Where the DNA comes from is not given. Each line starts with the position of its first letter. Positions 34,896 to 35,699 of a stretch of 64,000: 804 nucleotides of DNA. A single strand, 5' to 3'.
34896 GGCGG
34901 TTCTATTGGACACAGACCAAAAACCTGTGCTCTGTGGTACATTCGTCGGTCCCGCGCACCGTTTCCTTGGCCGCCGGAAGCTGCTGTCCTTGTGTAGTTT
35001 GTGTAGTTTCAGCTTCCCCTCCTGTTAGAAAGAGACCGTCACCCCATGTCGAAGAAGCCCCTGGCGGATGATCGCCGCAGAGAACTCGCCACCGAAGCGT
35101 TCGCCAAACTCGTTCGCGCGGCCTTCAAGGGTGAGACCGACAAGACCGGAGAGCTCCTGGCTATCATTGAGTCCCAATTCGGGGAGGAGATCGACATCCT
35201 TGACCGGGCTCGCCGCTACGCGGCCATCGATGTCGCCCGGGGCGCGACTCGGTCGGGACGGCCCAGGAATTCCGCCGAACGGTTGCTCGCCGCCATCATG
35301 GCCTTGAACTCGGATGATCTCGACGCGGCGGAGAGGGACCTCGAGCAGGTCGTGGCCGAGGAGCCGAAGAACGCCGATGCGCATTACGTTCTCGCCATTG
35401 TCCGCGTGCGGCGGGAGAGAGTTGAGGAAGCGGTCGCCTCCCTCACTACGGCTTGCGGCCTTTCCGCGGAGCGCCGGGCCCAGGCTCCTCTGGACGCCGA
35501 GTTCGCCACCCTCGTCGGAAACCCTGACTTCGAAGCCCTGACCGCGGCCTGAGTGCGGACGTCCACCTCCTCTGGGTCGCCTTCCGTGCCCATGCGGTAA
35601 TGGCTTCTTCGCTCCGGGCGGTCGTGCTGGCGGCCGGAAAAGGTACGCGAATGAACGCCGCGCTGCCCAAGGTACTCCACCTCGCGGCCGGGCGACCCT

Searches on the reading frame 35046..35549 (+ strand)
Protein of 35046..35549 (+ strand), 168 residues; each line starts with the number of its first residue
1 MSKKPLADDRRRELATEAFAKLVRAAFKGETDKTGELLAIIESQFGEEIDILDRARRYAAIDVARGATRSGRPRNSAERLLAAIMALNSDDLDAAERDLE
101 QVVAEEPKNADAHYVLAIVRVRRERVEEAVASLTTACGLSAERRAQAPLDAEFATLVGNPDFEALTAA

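Call 27: search_protein_families(library=pfam, proteins=[window:35046-35549:+], max_evalue=0.00001)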
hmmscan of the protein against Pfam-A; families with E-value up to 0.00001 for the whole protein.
window:35046-35549:+ (168 aa): 2 families
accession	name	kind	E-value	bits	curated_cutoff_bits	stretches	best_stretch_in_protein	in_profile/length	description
PF13432.12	TPR_16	-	3.7e-07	30.9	32.7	1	82-139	3-60/65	Tetratricopeptide repeat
PF14559.12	TPR_19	-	6e-07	30.1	25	1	89-134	4-49/68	Tetratricopeptide repeat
